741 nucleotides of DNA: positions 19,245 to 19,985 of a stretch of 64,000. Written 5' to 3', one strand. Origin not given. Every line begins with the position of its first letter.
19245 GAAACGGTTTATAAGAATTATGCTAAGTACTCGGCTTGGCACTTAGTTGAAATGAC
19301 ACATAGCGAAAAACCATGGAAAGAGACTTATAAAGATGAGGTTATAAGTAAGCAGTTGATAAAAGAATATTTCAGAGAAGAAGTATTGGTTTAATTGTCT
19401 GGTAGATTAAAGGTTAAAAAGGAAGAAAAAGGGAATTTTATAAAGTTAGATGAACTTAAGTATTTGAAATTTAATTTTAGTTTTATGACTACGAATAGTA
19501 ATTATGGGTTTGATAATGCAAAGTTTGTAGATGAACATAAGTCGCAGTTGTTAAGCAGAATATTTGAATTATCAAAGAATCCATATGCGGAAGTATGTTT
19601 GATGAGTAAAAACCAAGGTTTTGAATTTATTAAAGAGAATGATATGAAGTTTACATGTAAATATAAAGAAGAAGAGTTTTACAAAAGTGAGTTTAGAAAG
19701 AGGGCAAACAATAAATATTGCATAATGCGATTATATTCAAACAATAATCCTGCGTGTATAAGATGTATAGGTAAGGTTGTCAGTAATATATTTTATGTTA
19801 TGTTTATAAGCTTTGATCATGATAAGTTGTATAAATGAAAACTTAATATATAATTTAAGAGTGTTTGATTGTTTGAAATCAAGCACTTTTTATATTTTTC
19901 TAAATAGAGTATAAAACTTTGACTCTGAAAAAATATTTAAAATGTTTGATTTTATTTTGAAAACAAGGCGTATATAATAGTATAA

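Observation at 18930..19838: Panacea (DUF4065) antitoxin-domain gene paired with an unrecognised 147-aa partner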

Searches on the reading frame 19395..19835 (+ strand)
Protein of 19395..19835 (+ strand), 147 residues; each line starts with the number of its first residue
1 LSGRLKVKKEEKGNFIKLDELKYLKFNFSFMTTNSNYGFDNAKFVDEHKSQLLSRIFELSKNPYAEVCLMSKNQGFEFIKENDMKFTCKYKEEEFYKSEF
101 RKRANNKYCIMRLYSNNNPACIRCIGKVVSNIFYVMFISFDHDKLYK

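Call 3: search_protein_families(library=pfam, proteins=[window:19395-19835:+], max_evalue=1)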
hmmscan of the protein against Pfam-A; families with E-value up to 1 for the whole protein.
window:19395-19835:+ (147 aa): 1 family
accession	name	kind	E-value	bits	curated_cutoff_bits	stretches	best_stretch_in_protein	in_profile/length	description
PF10834.13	DUF2560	-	0.73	10.5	25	0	12-36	27-51/72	Protein of unknown function (DUF2560)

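Call 4: search_protein_families(library=ncbifam, proteins=[window:19395-19835:+], max_evalue=1)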
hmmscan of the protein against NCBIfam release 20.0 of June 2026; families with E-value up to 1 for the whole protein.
window:19395-19835:+ (147 aa): 2 families
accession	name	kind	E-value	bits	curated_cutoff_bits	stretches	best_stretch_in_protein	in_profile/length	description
TIGR01587.1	cas3_core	equivalog_domain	0.041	13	102.45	1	32-111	123-201/358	CRISPR-associated helicase Cas3'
NF002063.0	PRK00893.1-3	equivalog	0.23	11.1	171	0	70-96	109-139/142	aspartate carbamoyltransferase regulatory subunit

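Call 5: search_protein_families(library=padloc, proteins=[window:19395-19835:+], max_evalue=1)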
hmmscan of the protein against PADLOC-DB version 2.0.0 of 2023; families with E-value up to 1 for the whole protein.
window:19395-19835:+ (147 aa): 1 family
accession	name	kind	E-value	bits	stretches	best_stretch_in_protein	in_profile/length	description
PDLC00938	Cas3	-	0.011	13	1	32-111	123-201/358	CRISPR-associated helicase Cas3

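Call 6: search_protein_families(library=phrogs, proteins=[window:19395-19835:+], max_evalue=1)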
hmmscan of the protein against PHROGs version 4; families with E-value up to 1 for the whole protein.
window:19395-19835:+ (147 aa): 1 family
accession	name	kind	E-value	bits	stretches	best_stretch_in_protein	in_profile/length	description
phrog_38762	-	unknown function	8.8e-21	75.6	1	22-144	35-157/162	-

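Call 7: find_homologous_proteins(query=window:19395-19835:+, max_evalue=0.01)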
Query window:19395-19835:+ (147 aa): 2 proteins with E <= 0.01 among 13 candidates.
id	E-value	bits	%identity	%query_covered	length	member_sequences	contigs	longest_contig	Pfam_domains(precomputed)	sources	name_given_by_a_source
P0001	3.3e-91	321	99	100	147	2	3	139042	-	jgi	jgi:hypothetical protein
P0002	2.2e-28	117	48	87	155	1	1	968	-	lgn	-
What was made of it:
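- The first word-index search found only two homologues (call 7).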

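Call 8: search_solved_structures(query=window:19395-19835:+, max_evalue=10)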
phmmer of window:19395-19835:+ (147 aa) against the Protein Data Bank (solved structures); distinct sequences matched with E-value up to 10: 0.

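Call 13: search_dna_similar(query=window:19395-19835:+, collection=phages, mode=protein, max_evalue=0.01)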
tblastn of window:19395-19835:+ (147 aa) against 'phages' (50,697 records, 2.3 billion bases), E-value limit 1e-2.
Records with a match: 1; places in all: 1; records where one place covers at least 80% of the query: 1.
Best place of each record, by identity: <60% 1.
By first word of the organism name: Latilactobacillus 1.
By host as written in the record: Latilactobacillus curvatus TMW 1.706 1.
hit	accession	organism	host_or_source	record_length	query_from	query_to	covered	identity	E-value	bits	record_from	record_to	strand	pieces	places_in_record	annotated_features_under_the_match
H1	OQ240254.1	Latilactobacillus phage TMW 1.706 P2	Latilactobacillus curvatus TMW 1.706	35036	24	143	82%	31.4%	1e-4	46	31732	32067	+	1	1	hypothetical protein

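Call 15: get_annotated_region(hit=H1, flank=4000)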
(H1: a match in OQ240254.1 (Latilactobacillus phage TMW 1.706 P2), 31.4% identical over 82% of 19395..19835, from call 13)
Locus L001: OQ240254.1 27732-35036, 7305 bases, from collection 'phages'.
description: Latilactobacillus phage TMW 1.706 P2, partial genome.
organism: Latilactobacillus phage TMW 1.706 P2 (NCBI taxid 3027592)
taxonomy: Viruses; Duplodnaviria; Heunggongvirae; Uroviricota; Caudoviricetes; Aliceevansviridae
host: Latilactobacillus curvatus TMW 1.706; source: virions isolated from purified post-induction lysate of Latilactobacillus curvatus TMW 1.706; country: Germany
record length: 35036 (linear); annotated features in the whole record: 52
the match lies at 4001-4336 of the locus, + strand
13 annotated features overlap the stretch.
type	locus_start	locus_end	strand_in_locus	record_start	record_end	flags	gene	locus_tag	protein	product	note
CDS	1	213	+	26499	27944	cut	-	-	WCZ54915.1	hypothetical protein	-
CDS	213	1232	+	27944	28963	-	-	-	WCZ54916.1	hypothetical protein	-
CDS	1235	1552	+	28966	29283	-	-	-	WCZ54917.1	hypothetical protein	-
CDS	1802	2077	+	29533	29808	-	-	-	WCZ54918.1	hypothetical protein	-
CDS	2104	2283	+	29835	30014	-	-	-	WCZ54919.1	holin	-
CDS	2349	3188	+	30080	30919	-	-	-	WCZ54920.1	N-acetylmuramoyl-L-alanine amidase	-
CDS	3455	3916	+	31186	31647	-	-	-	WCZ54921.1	Cro/CI family transcriptional regulator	-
CDS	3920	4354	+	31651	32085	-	-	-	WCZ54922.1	hypothetical protein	-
CDS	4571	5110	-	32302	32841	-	-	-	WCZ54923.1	hypothetical protein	-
CDS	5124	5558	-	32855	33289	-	-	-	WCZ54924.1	hypothetical protein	-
CDS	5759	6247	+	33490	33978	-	-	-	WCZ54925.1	hypothetical protein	Rorf148-like protein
CDS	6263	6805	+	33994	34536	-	-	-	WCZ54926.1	putative HTH cro/C1-type domain-containing protein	-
CDS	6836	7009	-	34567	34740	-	-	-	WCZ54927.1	hypothetical protein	-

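Call 17: search_protein_families(library=pfam, proteins=[L001:3455-3913:+, L001:3920-4351:+], max_evalue=1)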
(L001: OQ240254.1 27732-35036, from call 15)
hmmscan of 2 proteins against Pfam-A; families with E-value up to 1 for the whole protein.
L001:3455-3913:+ (153 aa): 2 families
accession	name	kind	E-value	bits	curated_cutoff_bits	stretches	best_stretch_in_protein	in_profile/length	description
PF13274.11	SocA_Panacea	-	3.8e-20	73.3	25.7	1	34-130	2-113/113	Antitoxin SocA-like, Panacea domain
PF22641.2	TiaS_TCKD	-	0.038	14.4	27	1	74-119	63-108/156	TiaS TCKD domain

L001:3920-4351:+ (144 aa): 0 families

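Call 23: predict_structure(alignment_id=A1)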
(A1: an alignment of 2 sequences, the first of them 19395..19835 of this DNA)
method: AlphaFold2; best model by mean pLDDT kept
length: 147 residues; sequences in the alignment: 2
mean_pLDDT: 45.0   pTM: 0.43
mean pLDDT of the five models: 45.0, 36.6, 34.2, 33.8, 30.6
residues with pLDDT >= 90: 0; 70-90: 0; 50-70: 56; < 50: 91
segments of 3 or more residues with pLDDT < 50: 1-45, 80-108, 128-132, 138-147
pLDDT, mean of each block of 10 residues (from residue 1): 25 34 42 33 51 61 60 57 34 42 47 54 52 48 34
secondary structure, 60 per line:
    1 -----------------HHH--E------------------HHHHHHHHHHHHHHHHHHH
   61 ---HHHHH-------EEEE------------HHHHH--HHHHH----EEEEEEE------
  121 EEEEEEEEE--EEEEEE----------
elements in order: H42-60 H64-68 E76-79 H92-96 H99-103 E108-114 E121-129 E132-137
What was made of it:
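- Tried and rejected: The first AlphaFold run with 2 sequences was unusable (pLDDT 45, call 23).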

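Call 24: search_protein_representatives(alignment_id=A1)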
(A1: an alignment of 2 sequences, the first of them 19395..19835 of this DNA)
Query: 2 sequences, 156 profile positions. Proteins with E-value up to 0.001 (for the whole library): 91; up to 1e-10: 39; up to 1e-30: 3. The best 91 are listed.
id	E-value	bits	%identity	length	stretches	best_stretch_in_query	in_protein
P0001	2.3e-78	277.6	-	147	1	5-156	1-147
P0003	1.2e-45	171.3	-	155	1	1-155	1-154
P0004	7.7e-34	133.0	-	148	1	6-154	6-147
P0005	2.0e-30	121.9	-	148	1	13-152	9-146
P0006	6.2e-30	120.3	-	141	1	9-152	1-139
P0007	5.0e-28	114.1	-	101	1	61-155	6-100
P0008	1.9e-26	108.9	-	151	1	13-155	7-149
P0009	4.2e-25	104.6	-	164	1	9-155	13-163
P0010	4.5e-25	104.5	-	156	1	9-155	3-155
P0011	5.2e-25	104.3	-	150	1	27-154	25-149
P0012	5.4e-25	104.2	-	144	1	13-154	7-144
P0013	6.8e-25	103.9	-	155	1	6-155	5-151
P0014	3.6e-24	101.6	-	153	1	5-154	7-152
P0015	1.0e-23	100.1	-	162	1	8-155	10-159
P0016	1.7e-23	99.3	-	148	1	19-154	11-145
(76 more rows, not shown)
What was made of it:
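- The exhaustive search finds 91 cluster representatives (call 24).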

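Call 27: search_solved_structures(query=A2, max_evalue=10, show_alignments=3)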
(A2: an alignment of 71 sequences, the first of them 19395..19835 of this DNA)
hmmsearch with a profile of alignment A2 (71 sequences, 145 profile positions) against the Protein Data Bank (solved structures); distinct sequences matched with E-value up to 10: 5.
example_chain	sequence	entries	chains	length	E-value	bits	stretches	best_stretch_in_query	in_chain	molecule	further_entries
6eu9_A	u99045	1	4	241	0.13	15.6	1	32-76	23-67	Retinoic acid receptor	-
7jtu_A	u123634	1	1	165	0.54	13.6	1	58-111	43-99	SsdA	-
9c63_A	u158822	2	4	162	0.71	13.3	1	58-111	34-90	SsdA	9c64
6tdd_A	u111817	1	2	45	1.2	12.5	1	48-81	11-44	Beta-ketoacyl synthase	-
6u1s_A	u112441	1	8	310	2.1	11.7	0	43-90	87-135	de novo designed 16-helix transmembrane nanopore, TMHC8_R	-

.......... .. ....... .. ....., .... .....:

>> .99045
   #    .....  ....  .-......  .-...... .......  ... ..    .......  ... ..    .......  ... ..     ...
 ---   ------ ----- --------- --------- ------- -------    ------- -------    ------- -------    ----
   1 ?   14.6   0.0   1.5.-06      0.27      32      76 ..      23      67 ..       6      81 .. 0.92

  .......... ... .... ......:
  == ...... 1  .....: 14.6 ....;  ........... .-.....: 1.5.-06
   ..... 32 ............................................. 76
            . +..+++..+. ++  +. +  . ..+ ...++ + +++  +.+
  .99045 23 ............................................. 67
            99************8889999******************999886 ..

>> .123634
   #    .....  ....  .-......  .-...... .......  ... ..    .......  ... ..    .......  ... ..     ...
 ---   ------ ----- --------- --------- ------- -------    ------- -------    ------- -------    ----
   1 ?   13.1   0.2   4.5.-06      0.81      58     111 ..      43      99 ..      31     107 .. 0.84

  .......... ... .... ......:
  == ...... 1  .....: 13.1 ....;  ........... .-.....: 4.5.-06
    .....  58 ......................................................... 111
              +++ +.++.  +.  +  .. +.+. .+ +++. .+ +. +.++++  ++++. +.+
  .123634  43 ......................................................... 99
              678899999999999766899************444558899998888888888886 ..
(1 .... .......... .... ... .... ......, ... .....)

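Call 28: search_protein_families(library=pfam, alignment_id=A2, max_evalue=1)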
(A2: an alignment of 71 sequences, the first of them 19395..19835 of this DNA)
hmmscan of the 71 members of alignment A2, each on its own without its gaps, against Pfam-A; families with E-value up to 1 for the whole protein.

A. member 1, window:19395-19835:+ (147 aa): 1 family
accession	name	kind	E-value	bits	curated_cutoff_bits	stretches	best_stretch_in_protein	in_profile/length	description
PF10834.13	DUF2560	-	0.73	10.5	25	0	12-36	27-51/72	Protein of unknown function (DUF2560)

B. families by the number of members that match (of 71 scanned): 33 families (the first 25 are shown)
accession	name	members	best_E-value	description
PF12630.12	Pox_polyA_pol_N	1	0.0025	Poxvirus poly(A) polymerase N-terminal domain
PF07198.17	DUF1410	1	0.0026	Protein of unknown function (DUF1410)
PF24833.1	Rhabdo_glycop_CD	1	0.0075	Rhabdovirus spike glycoprotein G central domain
PF22986.3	Fn3_ELFN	1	0.01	ELFN1/ELFN2, fibronectin type-III domain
PF18247.6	AvrM_N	1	0.011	Flax-rust effector AvrM N-terminal domain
PF18424.6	a_DG1_N2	1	0.011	Alpha-Dystroglycan N-terminal domain 2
PF20609.3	pAdhesive_17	1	0.012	Putative adhesive domain (group 17)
PF20297.4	MSSS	1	0.014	MutS2 and Smr-associated SH3 domain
PF22114.2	NUP120_helical_2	1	0.017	Nucleoporin NUP120, helical domain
PF18475.7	PIN7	1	0.024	PIN domain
PF03480.18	DctP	1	0.025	Bacterial extracellular solute-binding protein, family 7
PF24185.1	DUF7413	1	0.026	Domain of unknown function (DUF7413)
PF20890.2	Dbr1_C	1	0.029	Dbr1, C-terminal domain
PF24214.1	Phage_H_T_join_2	1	0.03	Putative phage head-tail joining protein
PF12653.12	DUF3785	1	0.031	Protein of unknown function (DUF3785)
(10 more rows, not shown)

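Call 29: find_homologous_proteins(query=A2, max_evalue=0.001)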
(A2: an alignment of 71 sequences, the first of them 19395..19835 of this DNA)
Query A2 (71 sequences) (147 aa, profile of the alignment): 57 proteins with E <= 0.001 among 1149 candidates.
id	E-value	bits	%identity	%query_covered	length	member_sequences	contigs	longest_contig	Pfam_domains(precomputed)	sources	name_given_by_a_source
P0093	1.3e-38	150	35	80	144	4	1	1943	-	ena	-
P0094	2.6e-38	149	35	86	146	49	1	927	-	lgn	-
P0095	5.3e-38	148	48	82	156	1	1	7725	-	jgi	jgi:hypothetical protein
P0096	5.7e-38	148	38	81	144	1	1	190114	-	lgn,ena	-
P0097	6.7e-38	148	36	80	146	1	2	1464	-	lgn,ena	-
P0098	9.2e-38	148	45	93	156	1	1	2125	-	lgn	-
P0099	1.8e-37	147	33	97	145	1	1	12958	-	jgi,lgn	jgi:hypothetical protein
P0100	6.2e-37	145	36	81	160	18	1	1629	-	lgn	-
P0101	1.7e-36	143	32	80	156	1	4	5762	-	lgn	-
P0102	2.2e-36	143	35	88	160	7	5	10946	-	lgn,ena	-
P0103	2.2e-36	143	26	81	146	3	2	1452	-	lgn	-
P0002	1.0e-35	141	48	87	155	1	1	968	-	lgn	-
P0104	2.9e-35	139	25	81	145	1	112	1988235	-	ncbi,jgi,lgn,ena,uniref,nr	ncbi:hypothetical protein [Lactobacillus gasseri]|jgi:hypothetical protein|uniref:Uncharacterized pr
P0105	3.0e-35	139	25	81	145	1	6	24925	-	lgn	-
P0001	3.0e-35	139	99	100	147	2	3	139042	-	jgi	jgi:hypothetical protein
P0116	1.9e-34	137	27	77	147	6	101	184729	-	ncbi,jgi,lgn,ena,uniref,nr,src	ncbi:hypothetical protein [uncultured Lactobacillus sp.]|uniref:hypothetical protein n=1 Tax=uncultu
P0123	1.8e-26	111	32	81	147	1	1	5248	-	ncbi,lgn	-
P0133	9.2e-18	83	28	81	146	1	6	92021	-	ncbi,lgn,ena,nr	ncbi:MAG: hypothetical protein IKT40_13515 [Bacilli bacterium]|nr:hypothetical protein [Bacilli bact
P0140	1.3e-16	79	-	-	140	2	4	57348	-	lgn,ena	-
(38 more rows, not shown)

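Call 31: find_encoding_contigs(protein=P0104, flank=4000, max_places=4)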
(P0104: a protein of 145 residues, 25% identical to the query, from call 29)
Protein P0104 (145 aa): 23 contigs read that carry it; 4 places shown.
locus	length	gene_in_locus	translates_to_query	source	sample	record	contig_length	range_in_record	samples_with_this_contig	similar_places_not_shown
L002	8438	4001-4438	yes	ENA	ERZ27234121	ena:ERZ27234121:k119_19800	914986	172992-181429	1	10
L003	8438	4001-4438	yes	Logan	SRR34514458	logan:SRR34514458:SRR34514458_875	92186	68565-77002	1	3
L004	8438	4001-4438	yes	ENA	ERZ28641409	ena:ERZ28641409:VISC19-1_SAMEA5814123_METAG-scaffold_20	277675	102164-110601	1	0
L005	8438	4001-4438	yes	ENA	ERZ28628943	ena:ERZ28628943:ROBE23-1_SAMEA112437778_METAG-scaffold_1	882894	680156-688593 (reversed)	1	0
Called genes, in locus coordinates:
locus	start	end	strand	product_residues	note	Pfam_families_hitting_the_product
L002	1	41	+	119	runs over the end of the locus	-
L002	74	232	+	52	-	-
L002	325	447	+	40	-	-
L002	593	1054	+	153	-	PF05866:RusA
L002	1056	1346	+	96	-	-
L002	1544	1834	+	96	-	-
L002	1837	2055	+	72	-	-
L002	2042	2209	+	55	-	-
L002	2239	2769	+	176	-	-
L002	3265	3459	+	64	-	-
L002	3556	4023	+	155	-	PF13274:SocA_Panacea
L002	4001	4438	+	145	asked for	-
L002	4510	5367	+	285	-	PF10668:Phage_terminase (weak), PF03592:Terminase_2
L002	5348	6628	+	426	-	PF03237:Terminase_6N, PF04466:Terminase_3 (weak), PF17289:Terminase_6C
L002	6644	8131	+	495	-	PF05133:SPP1_portal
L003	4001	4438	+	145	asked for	-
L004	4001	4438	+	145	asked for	-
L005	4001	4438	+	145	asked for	-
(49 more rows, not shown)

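Call 32: find_encoding_contigs(protein=P0096, flank=4000, max_places=3)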
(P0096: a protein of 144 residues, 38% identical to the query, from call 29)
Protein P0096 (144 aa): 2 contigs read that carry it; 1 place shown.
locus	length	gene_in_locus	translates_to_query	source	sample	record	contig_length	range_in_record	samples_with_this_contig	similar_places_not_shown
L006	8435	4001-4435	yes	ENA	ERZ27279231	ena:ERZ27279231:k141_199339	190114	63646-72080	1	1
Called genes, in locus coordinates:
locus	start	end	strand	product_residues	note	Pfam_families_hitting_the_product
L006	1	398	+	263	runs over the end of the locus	PF01695:IstB_IS21, PF00004:AAA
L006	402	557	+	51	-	-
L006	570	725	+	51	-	-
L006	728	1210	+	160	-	PF06356:DUF1064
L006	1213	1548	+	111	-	-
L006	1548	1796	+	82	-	-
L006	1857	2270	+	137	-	-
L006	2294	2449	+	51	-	-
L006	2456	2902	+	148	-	-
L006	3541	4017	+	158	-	PF13274:SocA_Panacea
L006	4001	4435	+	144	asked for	-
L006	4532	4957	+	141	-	PF03592:Terminase_2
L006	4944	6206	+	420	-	PF04466:Terminase_3, PF17288:Terminase_3C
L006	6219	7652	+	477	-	PF05133:SPP1_portal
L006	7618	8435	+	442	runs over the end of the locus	PF04233:Phage_Mu_F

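Call 36: list_cluster_members(proteins=[P0104, P0116, P0133, P0123, P0001])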
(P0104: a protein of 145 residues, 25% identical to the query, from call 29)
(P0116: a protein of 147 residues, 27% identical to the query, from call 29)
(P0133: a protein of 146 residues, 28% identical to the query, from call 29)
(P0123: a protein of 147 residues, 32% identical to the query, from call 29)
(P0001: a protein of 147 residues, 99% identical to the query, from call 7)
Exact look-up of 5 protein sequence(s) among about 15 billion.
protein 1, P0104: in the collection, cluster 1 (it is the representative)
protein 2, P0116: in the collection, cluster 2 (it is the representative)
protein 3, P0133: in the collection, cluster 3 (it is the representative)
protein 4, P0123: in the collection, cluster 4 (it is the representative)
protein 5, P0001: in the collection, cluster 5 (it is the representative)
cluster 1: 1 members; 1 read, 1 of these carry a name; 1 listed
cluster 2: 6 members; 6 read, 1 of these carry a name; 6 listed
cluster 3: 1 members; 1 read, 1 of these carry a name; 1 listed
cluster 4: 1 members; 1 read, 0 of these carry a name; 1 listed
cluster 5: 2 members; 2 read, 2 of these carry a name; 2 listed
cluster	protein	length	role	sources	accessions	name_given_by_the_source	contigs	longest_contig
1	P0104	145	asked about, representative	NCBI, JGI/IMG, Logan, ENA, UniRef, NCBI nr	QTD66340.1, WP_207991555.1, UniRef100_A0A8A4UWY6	hypothetical protein [Lactobacillus gasseri] | hypothetical protein | Uncharacterized protein n=1 Tax=Lactobacillus gasseri TaxID=1596 RepID=A0A8A4UWY6_LACGS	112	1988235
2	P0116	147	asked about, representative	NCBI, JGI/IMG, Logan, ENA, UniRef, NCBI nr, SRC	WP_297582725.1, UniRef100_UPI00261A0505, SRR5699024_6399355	hypothetical protein [uncultured Lactobacillus sp.] | hypothetical protein n=1 Tax=uncultured Lactobacillus sp. TaxID=153152 RepID=UPI00261A0505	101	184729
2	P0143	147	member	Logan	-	-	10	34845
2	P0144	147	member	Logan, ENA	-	-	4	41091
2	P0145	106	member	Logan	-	-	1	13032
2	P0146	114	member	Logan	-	-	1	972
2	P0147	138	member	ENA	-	-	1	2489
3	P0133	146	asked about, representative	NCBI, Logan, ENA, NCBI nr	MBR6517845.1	MAG: hypothetical protein IKT40_13515 [Bacilli bacterium] | hypothetical protein [Bacilli bacterium]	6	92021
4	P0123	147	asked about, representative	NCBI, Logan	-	-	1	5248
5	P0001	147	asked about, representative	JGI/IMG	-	hypothetical protein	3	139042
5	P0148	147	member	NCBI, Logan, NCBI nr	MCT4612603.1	MAG: hypothetical protein N4A47_04455 [Clostridia bacterium] | hypothetical protein [Clostridia bacterium]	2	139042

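Call 41: find_encoding_contigs(protein=P0133, flank=4000, max_places=2)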
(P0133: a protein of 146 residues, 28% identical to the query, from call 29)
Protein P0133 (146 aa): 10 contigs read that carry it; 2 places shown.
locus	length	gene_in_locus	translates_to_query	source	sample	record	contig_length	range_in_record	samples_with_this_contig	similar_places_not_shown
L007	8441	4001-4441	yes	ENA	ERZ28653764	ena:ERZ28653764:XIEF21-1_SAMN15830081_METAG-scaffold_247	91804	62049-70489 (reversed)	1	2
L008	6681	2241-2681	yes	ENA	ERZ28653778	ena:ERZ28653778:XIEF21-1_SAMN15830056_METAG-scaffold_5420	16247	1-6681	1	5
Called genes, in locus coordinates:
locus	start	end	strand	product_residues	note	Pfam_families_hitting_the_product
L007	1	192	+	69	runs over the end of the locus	-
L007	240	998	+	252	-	-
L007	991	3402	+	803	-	PF00270:DEAD, PF04851:ResIII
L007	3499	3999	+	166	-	PF13274:SocA_Panacea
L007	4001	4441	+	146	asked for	-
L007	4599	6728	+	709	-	PF09848:SLFN-g3_helicase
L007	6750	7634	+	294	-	PF14022:DUF4238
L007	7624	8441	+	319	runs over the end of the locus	-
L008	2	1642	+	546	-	?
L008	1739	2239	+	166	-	PF13274:SocA_Panacea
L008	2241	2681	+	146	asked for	-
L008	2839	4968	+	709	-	PF09848:SLFN-g3_helicase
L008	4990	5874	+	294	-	PF14022:DUF4238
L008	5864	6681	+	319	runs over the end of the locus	-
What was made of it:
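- It also lies next to helicase genes in a region that looks like a defence island (call 41).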

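Call 42: find_encoding_contigs(protein=P0140, flank=4000, max_places=2)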
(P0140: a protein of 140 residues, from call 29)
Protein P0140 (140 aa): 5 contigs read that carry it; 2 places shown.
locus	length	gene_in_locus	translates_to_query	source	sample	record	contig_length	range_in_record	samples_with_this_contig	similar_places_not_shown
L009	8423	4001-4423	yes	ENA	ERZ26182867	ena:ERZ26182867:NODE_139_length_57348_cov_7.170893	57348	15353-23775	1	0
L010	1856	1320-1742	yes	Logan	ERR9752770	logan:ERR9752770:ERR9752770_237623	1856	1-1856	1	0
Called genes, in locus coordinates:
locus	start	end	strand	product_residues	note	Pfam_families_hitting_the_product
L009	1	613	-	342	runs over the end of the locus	PF04055:Radical_SAM, PF16199:Radical_SAM_C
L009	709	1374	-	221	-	PF21778:DUF6873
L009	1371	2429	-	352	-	PF00710:Asparaginase, PF17763:Asparaginase_C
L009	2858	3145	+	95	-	PF01797:Y1_Tnp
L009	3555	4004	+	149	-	PF13274:SocA_Panacea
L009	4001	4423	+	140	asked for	-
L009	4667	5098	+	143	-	-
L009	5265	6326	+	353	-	PF04143:Sulf_transp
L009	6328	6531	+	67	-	PF01206:TusA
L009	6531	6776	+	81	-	PF11823:Se_S_carrier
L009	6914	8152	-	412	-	PF11193:DUF2812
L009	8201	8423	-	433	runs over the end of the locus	PF11193:DUF2812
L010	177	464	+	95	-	PF01797:Y1_Tnp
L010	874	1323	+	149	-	PF13274:SocA_Panacea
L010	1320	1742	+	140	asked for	-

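Call 47: predict_structure(alignment_id=A3)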
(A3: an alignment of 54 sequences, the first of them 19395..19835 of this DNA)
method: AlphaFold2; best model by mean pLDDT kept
length: 147 residues; sequences in the alignment: 54
mean_pLDDT: 84.0   pTM: 0.77
mean pLDDT of the five models: 84.0, 83.9, 82.5, 81.3, 79.0
residues with pLDDT >= 90: 85; 70-90: 38; 50-70: 11; < 50: 13
segments of 3 or more residues with pLDDT < 50: 1-7, 9-14
pLDDT, mean of each block of 10 residues (from residue 1): 46 53 94 91 95 97 95 93 81 82 83 90 93 94 70
secondary structure, 60 per line:
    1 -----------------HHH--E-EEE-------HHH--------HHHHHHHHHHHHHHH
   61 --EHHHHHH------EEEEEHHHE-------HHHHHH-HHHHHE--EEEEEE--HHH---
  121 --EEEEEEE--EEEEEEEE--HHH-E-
elements in order: E25-27 H46-60 H64-69 E76-80 H92-97 H99-103 E107-112 E123-129 E132-139
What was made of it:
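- On RelE/ParE toxin superfamily: The order of secondary-structure elements is compatible (call 47).
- The AlphaFold model is confident (pLDDT 84, call 47).
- Tried and rejected: The second run with 54 sequences was good (call 47).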
